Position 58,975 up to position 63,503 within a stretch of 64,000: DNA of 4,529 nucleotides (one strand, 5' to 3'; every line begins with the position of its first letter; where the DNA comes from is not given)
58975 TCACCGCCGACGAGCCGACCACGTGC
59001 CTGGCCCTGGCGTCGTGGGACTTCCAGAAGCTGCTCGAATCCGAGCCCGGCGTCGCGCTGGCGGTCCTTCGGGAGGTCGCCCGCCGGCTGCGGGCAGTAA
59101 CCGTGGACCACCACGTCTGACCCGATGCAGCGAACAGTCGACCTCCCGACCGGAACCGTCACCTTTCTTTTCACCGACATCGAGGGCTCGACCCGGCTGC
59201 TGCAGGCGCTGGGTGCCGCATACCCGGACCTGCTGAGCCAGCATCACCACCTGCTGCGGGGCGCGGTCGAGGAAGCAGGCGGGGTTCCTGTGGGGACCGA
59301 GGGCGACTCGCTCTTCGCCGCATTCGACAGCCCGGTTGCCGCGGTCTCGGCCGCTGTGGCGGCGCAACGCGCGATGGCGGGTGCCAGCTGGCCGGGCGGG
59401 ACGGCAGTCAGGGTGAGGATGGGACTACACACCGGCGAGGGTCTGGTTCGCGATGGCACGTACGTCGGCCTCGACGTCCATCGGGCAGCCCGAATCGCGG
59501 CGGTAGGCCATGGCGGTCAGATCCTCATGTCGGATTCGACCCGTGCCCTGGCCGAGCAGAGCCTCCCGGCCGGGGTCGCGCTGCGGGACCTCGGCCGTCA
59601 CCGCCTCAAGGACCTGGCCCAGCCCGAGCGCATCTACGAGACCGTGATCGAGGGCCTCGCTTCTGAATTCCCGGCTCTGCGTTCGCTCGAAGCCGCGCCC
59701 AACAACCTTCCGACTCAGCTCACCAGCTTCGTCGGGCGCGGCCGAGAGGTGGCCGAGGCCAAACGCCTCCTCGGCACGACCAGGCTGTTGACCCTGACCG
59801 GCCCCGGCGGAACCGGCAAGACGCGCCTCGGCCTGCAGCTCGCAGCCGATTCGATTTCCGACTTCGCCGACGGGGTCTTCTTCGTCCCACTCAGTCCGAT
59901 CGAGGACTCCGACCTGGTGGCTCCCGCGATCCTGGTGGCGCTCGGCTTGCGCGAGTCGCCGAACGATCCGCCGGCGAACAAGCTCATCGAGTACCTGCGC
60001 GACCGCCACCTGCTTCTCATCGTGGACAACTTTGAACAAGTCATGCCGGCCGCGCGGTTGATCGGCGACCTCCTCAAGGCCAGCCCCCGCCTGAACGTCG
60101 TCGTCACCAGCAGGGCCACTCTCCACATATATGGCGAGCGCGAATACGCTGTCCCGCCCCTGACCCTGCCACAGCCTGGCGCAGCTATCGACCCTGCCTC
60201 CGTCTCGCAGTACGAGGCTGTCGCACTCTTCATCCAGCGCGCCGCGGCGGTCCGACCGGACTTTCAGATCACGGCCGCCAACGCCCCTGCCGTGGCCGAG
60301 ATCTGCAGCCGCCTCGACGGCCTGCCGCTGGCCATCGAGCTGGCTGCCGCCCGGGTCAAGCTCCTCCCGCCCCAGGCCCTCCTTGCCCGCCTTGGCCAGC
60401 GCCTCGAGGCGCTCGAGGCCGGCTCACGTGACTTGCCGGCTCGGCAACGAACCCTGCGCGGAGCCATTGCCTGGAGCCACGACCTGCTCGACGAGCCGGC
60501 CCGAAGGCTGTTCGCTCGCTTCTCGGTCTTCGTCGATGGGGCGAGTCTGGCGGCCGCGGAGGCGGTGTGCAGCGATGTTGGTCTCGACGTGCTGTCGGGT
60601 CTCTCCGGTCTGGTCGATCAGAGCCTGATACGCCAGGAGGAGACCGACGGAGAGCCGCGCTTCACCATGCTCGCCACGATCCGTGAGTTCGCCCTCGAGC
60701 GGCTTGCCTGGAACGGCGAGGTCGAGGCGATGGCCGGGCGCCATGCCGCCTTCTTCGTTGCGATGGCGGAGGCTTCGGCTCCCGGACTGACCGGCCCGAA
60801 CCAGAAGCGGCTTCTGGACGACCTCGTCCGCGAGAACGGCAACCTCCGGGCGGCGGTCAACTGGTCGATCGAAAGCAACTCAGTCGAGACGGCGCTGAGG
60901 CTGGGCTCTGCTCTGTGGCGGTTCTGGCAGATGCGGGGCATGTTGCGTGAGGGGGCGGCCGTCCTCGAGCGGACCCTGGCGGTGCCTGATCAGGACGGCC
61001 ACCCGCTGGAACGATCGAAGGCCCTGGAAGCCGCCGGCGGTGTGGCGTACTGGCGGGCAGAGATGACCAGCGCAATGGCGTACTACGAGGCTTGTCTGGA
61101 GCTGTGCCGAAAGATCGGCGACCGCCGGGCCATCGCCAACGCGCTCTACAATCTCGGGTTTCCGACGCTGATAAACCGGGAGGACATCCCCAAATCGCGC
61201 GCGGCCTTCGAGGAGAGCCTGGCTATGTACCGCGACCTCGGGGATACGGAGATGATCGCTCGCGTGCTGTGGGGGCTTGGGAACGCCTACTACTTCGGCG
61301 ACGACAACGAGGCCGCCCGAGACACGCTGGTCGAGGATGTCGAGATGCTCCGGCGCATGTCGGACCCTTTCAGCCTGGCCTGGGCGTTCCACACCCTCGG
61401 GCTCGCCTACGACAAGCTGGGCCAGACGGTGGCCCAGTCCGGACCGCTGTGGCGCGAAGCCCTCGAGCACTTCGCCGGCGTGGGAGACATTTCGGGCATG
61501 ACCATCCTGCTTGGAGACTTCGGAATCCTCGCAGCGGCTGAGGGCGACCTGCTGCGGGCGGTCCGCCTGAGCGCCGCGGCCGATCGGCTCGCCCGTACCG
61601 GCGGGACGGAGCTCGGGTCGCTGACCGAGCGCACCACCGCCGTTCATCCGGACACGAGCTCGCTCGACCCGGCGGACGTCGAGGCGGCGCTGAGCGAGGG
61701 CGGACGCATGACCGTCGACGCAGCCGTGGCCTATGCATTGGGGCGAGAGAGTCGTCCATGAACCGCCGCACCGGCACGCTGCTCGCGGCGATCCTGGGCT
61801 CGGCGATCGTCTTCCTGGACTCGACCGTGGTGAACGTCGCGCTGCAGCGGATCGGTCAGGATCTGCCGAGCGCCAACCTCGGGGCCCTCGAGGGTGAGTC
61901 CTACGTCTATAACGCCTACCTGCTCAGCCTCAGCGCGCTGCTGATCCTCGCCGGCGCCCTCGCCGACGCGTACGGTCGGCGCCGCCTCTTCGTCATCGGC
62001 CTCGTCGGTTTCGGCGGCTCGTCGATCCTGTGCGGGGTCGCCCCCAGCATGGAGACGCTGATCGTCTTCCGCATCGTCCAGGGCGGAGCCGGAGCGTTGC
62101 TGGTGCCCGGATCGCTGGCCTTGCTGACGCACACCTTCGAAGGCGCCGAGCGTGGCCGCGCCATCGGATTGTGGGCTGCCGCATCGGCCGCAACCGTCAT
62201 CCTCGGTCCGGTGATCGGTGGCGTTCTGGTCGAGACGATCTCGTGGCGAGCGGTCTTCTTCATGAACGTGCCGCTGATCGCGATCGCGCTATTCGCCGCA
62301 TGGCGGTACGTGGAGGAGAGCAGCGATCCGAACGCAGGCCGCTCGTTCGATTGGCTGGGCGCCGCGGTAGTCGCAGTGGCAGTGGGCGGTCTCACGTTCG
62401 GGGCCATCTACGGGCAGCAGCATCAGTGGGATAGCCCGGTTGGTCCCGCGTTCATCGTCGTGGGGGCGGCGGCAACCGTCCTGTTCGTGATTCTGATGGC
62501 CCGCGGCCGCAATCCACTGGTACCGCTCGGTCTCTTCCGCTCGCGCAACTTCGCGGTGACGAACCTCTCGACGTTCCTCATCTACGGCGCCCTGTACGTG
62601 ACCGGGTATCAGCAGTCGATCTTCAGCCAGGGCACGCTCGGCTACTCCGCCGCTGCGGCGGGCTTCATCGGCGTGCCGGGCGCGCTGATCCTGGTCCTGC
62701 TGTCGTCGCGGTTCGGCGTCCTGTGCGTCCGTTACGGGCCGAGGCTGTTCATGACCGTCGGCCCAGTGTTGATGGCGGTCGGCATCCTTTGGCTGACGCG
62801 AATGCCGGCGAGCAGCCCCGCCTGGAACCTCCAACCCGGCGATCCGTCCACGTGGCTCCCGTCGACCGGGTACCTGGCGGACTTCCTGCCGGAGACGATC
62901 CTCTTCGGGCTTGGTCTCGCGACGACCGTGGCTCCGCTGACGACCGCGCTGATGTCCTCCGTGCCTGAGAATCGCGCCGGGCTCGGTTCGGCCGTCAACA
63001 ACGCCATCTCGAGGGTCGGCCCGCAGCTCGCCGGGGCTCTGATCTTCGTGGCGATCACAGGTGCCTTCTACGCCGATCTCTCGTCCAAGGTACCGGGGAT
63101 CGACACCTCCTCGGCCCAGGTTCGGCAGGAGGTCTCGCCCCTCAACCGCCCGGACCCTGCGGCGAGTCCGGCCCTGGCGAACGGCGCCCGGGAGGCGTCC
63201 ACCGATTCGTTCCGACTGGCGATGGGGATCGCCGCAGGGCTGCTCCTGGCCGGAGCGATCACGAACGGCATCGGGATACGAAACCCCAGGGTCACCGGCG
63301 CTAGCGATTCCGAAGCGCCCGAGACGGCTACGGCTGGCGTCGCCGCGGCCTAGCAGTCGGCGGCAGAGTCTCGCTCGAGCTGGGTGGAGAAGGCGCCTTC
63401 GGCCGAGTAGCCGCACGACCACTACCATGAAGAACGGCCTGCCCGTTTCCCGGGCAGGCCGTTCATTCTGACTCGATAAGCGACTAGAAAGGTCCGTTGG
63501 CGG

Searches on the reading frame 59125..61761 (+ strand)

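Call 8: search_protein_families(library=pfam, proteins=[window:59125-61761:+], max_evalue=0.001)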
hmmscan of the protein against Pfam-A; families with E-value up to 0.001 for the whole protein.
window:59125-61761:+ (878 aa): 7 families
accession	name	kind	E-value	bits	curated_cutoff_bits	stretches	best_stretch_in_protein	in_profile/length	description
PF00211.25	Guanylate_cyc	-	2.2e-10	40.8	21.9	1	9-144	6-156/183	Adenylate and Guanylate cyclase catalytic domain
PF13424.12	TPR_12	-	1.1e-08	35.6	30.1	1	685-735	16-68/77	Tetratricopeptide repeat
PF13401.12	AAA_22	-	9.8e-06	26.3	27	1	218-308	4-97/130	AAA domain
PF00931.28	NB-ARC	-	3.8e-05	23.5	23.5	1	218-331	17-137/248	NB-ARC domain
PF25199.1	nSTAND_NTPase5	-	0.0005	20.3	34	0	218-332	40-135/145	Novel STAND NTPase 5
PF05729.18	NACHT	-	0.00057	20.2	26.7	0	221-332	2-131/167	NACHT domain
PF20703.3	nSTAND1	-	0.00092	19.4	27.1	0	200-331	14-161/379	Novel STAND NTPase 1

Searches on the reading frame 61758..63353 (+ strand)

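Call 8: search_protein_families(library=pfam, proteins=[window:61758-63353:+], max_evalue=0.001)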
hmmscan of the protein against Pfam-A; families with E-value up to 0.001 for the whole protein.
window:61758-63353:+ (531 aa): 1 family
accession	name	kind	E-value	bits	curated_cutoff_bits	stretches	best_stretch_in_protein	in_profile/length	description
PF07690.21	MFS_1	-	9.9e-44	150.1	33.4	1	12-422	2-343/347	Major Facilitator Superfamily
